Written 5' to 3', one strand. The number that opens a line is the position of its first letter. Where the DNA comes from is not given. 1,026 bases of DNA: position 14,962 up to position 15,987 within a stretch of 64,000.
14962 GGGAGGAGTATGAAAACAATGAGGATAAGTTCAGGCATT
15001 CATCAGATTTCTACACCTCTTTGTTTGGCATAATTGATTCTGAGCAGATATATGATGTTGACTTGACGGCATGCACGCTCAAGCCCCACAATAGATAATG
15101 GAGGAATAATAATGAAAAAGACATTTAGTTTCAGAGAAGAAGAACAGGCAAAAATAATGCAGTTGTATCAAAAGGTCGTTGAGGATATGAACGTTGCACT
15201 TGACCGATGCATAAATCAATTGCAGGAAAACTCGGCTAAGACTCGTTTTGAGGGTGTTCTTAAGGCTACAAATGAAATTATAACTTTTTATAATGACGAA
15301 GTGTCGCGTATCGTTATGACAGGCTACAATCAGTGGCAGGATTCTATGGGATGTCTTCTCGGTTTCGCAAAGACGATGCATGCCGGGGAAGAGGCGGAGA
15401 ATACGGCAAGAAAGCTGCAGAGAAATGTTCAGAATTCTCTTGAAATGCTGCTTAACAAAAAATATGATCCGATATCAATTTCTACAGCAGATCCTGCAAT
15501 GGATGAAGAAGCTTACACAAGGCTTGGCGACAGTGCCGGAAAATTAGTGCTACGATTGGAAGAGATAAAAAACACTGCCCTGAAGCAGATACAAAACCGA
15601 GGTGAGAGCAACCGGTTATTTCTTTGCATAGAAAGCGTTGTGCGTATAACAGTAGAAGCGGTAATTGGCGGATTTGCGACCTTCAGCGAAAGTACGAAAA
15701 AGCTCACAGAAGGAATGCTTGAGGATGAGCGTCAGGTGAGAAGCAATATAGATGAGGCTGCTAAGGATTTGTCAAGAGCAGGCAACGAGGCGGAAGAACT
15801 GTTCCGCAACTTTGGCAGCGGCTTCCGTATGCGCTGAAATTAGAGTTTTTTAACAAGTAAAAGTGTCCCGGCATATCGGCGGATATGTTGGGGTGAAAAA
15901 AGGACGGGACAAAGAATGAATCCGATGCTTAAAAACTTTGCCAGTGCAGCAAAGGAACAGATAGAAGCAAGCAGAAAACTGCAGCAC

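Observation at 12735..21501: Five-gene operon built around a split FtsK/SpoIIIE (EssC-like) ATPase: candidate divergent type VII-like export/effector system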

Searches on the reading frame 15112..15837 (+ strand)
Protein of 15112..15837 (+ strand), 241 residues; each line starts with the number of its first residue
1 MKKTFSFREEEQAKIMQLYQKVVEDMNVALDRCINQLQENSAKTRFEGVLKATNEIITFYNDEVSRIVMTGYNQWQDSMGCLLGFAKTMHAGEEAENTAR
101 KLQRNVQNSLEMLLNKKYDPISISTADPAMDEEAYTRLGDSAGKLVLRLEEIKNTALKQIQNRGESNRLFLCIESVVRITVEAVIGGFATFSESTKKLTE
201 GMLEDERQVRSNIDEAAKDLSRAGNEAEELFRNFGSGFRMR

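Call 3: search_protein_families(library=pfam, proteins=[window:15112-15837:+], max_evalue=1)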
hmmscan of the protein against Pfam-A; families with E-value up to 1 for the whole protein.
window:15112-15837:+ (241 aa): 2 families
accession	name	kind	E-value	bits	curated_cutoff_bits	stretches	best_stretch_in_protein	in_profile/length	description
PF07464.16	ApoLp-III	-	0.03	14.9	36.3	0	190-233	22-62/146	Apolipophorin-III precursor (apoLp-III)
PF17308.7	Corazonin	-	0.74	10.6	25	0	11-41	31-61/134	Pro-corazonin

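Call 4: search_protein_families(library=ncbifam, proteins=[window:15112-15837:+], max_evalue=1)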
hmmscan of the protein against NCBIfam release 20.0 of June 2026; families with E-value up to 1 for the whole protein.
window:15112-15837:+ (241 aa): 2 families
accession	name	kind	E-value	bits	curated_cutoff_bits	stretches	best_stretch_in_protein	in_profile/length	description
NF053743.1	LipS2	equivalog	0.0038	16.7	270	1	5-71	109-175/292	LipS2 family lipoyl synthase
NF045976.1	MAG1360_fam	equivalog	0.17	9.8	200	1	5-74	144-213/777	MAG1360 family OppF-related protein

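Call 5: search_protein_families(library=padloc, proteins=[window:15112-15837:+], max_evalue=1)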
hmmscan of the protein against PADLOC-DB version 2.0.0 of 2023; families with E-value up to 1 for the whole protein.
window:15112-15837:+ (241 aa): 1 family
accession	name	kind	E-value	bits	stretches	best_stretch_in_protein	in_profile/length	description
PDLC00640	ZorA2|ZorA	-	0.0027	14.4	1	9-112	431-531/590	MotA/ExbB/TolQ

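Call 10: search_protein_families(library=phrogs, proteins=[window:15112-15837:+], max_evalue=0.1)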
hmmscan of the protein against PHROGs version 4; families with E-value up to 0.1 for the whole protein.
window:15112-15837:+ (241 aa): 2 families
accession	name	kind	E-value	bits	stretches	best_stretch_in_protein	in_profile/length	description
phrog_35741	-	unknown function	0.023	15.6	0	8-40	105-136/138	-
phrog_11451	-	transcription regulation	0.066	14.6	0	78-137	23-80/98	CI-like repressor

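Call 43: search_solved_structures(query=A5, max_evalue=10)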
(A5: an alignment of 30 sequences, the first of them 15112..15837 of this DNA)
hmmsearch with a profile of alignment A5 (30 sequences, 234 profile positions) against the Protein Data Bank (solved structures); distinct sequences matched with E-value up to 10: 21.
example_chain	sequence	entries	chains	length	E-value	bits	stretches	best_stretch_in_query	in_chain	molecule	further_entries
8ek4_A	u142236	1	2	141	0.0021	20.6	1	132-231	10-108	Ice-binding protein TIP-99a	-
4evd_A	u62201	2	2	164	0.026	17.1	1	20-56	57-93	Neutrophil-activating protein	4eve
1ji4_A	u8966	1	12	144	0.06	15.8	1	20-56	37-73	NEUTROPHIL-ACTIVATING PROTEIN A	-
3t9j_A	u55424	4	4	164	0.086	15.3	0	20-54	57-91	Neutrophil-activating protein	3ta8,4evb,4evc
2vrz_A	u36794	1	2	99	0.18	14.3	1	104-165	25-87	VIRULENCE FACTOR ESXA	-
2vs0_A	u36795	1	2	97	0.18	14.3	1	104-165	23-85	VIRULENCE FACTOR ESXA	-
7upo_B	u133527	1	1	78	0.2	14.2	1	134-195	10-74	DHT03 protein B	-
4uos_A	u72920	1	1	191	0.55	12.7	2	129-231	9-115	DESIGNED HELICAL BUNDLE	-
6fes_A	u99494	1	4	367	0.63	12.5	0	130-174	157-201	D12_BRIC2, a synthetic protein,D12_BRIC2, a synthetic protein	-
2lch_A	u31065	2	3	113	0.79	12.2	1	132-222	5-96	Protein OR38 | computationally designed four-helix bundle protein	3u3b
3gfk_A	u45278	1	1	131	1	11.9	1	7-55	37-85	Regulatory protein spx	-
3ihq_A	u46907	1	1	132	1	11.8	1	7-55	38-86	Regulatory protein spx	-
7f75_G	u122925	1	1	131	1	11.8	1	7-55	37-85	transcriptional regulator Spx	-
6ghb_A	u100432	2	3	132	1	11.8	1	7-55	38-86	Regulatory protein Spx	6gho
1z3e_A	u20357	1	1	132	1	11.8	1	7-55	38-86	Regulatory protein spx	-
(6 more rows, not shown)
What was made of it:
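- On Type VII secretion system (general definition): A family profile against S. aureus EsxA gives E=0.18 (call 43).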

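Call 44: search_protein_families(library=pfam, alignment_id=A5, max_evalue=1)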
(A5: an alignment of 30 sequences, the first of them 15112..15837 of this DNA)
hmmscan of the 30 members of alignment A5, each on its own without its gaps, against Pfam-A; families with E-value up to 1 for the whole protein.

A. member 1, window:15112-15837:+ (241 aa): 2 families
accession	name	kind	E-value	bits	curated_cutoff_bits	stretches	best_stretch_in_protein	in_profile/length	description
PF07464.16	ApoLp-III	-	0.03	14.9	36.3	0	190-233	22-62/146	Apolipophorin-III precursor (apoLp-III)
PF17308.7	Corazonin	-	0.74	10.6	25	0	11-41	31-61/134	Pro-corazonin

B. families by the number of members that match (of 30 scanned): 123 families (the first 25 are shown)
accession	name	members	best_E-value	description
PF12732.12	YtxH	5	0.11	YtxH-like protein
PF07464.16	ApoLp-III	4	0.0029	Apolipophorin-III precursor (apoLp-III)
PF06889.16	DUF1266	3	0.029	Protein of unknown function (DUF1266)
PF01442.23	Apolipoprotein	3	0.03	Apolipoprotein A1/A4/E domain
PF18288.6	FAA_hydro_N_2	3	0.058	Fumarylacetoacetase N-terminal domain 2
PF10047.15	DUF2281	3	0.074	Protein of unknown function (DUF2281)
PF24809.1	DUF7708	3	0.35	Domain of unknown function (DUF7708)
PF07083.16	DUF1351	2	0.0065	Protein of unknown function (DUF1351)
PF05823.17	Gp-FAR-1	2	0.024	Nematode fatty acid retinoid binding protein (Gp-FAR-1)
PF12998.12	ING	2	0.038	Inhibitor of growth proteins N-terminal histone-binding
PF01133.22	ER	2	0.044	Enhancer of rudimentary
PF06295.17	ZapG-like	2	0.045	Z-ring associated protein G-like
PF15923.10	DUF4745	2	0.051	Domain of unknown function (DUF4745)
PF04728.18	LPP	2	0.12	Lipoprotein leucine-zipper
PF04803.17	Cor1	2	0.2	Cor1/Xlr/Xmr conserved region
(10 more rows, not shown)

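Call 46: find_homologous_proteins(query=A5, max_evalue=0.001)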
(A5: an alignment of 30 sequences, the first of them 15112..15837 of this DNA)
Query A5 (30 sequences) (241 aa, profile of the alignment): 28 proteins with E <= 0.001 among 3490 candidates.
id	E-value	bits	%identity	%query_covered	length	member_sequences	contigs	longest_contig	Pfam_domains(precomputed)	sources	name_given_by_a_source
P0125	2.6e-63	231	96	100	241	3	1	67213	-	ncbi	-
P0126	6.1e-55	204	18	72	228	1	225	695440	-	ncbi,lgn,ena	-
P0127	6.1e-55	204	18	72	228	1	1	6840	-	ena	-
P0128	6.9e-55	204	18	72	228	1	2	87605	-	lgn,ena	-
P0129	8.3e-55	204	18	72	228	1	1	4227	-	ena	-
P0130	9.2e-55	204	18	72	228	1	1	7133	-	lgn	-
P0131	1.2e-54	203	18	72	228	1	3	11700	-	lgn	-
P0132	1.6e-54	203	18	72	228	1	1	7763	-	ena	-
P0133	1.9e-54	203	18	72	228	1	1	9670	-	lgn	-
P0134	2.2e-54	202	18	72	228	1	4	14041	-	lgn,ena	-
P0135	2.4e-54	202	18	72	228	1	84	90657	-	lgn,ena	-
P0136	3.8e-54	201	18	72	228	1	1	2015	-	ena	-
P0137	4.1e-54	201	18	72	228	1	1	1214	-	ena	-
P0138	4.6e-54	201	18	72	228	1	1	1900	-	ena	-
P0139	5.3e-54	201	19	86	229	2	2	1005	-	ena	-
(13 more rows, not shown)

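Call 63: predict_structure(alignment_id=A6)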
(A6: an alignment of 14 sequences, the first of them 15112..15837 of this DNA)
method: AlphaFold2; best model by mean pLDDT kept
length: 241 residues; sequences in the alignment: 14
mean_pLDDT: 81.3   pTM: 0.78
mean pLDDT of the five models: 81.3, 79.4, 77.8, 74.1, 65.3
residues with pLDDT >= 90: 75; 70-90: 116; 50-70: 41; < 50: 9
segments of 3 or more residues with pLDDT < 50: 234-241
pLDDT, mean of each block of 10 residues (from residue 1): 75 92 93 92 85 84 84 84 87 91 92 89 83 82 91 96 89 87 81 69 58 64 62 47 33
secondary structure, 60 per line:
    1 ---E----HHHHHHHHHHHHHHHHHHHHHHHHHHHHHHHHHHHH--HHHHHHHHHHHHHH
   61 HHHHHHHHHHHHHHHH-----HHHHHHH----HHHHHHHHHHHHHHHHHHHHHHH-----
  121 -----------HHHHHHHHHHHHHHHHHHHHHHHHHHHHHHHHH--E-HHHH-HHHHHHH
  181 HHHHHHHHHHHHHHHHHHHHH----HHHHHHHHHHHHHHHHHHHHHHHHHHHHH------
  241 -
elements in order: H9-44 H47-76 H82-88 H93-115 H132-164 H169-172 H174-201 H206-234
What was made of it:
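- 15112..15837 (+): P2 (241 aa): standalone all-helical protein, founder of the domain family that also forms the N-terminus of the effectors; candidate co-secreted partner or targeting factor. AF2 pLDDT 81, seven helices (call 63).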

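Call 67: fold_search(model_id=the predicted structure, library=pdb)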
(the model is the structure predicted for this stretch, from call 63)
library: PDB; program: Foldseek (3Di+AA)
matches with E <= 10: 856; with E <= 0.001: 0
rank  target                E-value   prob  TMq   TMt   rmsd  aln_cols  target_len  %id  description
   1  8ykr_F                8.8e-02  0.72  0.24  0.33  18.4       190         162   13  Enhancing the Gastric Stability of Ferritin Nanocage via Computational-Assisted Disulfide Bond Engineering (released 2025-03-19)
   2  3kx9_A                1.2e-01  0.82  0.26  0.35  18.5       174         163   10  Engineering a closed form of the Archaeoglobus fulgidus ferritin by site directed mutagenesis (released 2010-12-15)
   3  8ykr_A                1.3e-01  0.63  0.24  0.31  18.5       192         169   13  Enhancing the Gastric Stability of Ferritin Nanocage via Computational-Assisted Disulfide Bond Engineering (released 2025-03-19)
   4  6lbc_A                1.5e-01  0.57  0.24  0.31  18.5       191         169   12  shrimp ferritin-T158R (released 2020-11-25)
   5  8d9o                  1.5e-01  0.41  0.21  0.25  25.2       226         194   13  De Novo Photosynthetic Reaction Center Protein in Apo-State (released 2022-09-28)
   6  3kx9_D                1.6e-01  0.80  0.25  0.35  18.9       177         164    8  Engineering a closed form of the Archaeoglobus fulgidus ferritin by site directed mutagenesis (released 2010-12-15)
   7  8xws_C                1.6e-01  0.33  0.25  0.22  21.0       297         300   11  Structure of CXCR2 bound to CXCL5 (Ligand-receptor focused map) (released 2025-01-15)
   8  7cpc_A                1.9e-01  0.47  0.23  0.30  18.5       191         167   12  His-Mediated Reversible Self-assembly of Ferritin Nanocage with Ni binding (released 2021-06-16)
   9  8ykr_C                2.1e-01  0.51  0.24  0.32  18.4       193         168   13  Enhancing the Gastric Stability of Ferritin Nanocage via Computational-Assisted Disulfide Bond Engineering (released 2025-03-19)
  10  1s3q_J                2.3e-01  0.66  0.24  0.34  18.6       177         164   10  Crystal structures of a novel open pore ferritin from the hyperthermophilic Archaeon Archaeoglobus fulgidus (released 2005-04-12)
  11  4ztt_A                2.3e-01  0.38  0.20  0.28  19.1       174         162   13  Crystal structures of ferritin mutants reveal diferric-peroxo intermediates (released 2016-06-15)
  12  4tql_B                2.4e-01  0.72  0.31  0.32  31.5       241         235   13  Computationally designed three helix bundle (released 2014-10-15)
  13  4tql_A                2.5e-01  0.47  0.26  0.26  31.4       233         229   13  Computationally designed three helix bundle (released 2014-10-15)
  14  2fg8_A                2.5e-01  0.21  0.19  0.24  18.1       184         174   11  Structure of Human Ferritin L Chain (released 2006-07-04)
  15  1s3q_G                2.8e-01  0.66  0.27  0.37  18.6       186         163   10  Crystal structures of a novel open pore ferritin from the hyperthermophilic Archaeon Archaeoglobus fulgidus (released 2005-04-12)
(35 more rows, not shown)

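Call 80: list_cluster_members(proteins=[P0125, P0126, P0153, P0154, P0122, P0001, P0075, P0112, P0135])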
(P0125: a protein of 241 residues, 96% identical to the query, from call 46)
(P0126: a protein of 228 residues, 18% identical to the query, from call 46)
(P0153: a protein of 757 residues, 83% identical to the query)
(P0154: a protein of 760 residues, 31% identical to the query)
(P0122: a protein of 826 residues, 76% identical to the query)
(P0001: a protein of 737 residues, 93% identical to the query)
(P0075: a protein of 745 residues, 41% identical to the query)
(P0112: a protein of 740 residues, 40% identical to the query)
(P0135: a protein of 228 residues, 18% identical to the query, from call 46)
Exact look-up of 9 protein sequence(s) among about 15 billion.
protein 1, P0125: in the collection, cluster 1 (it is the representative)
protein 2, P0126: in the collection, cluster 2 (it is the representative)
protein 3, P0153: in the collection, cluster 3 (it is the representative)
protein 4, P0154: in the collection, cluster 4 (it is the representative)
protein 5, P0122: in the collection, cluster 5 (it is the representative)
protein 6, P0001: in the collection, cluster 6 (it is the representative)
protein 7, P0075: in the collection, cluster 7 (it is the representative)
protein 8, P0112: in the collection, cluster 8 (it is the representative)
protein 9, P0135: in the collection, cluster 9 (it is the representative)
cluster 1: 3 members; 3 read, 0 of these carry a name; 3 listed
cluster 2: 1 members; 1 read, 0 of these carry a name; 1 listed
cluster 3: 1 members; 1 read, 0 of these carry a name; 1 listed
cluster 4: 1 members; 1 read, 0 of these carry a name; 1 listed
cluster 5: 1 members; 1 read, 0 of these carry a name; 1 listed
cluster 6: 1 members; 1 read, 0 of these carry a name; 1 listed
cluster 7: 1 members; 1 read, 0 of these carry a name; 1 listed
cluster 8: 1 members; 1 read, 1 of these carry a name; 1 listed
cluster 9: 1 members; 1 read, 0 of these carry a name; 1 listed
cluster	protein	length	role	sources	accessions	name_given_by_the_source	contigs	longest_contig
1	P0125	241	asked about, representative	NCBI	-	-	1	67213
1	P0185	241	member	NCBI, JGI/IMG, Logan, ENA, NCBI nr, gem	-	-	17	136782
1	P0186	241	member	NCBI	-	-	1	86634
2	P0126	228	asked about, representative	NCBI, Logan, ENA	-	-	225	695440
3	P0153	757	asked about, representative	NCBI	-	-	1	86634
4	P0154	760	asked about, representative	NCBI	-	-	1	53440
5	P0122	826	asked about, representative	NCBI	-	-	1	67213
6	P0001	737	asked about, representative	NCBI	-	-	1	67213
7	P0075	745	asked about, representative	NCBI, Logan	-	-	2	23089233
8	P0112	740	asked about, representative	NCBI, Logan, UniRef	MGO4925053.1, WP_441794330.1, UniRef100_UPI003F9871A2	FtsK/SpoIIIE domain-containing protein [Ligilactobacillus ruminis] | FtsK/SpoIIIE domain-containing protein n=1 Tax=Ligilactobacillus ruminis TaxID=1623 ...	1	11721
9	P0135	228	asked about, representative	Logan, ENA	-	-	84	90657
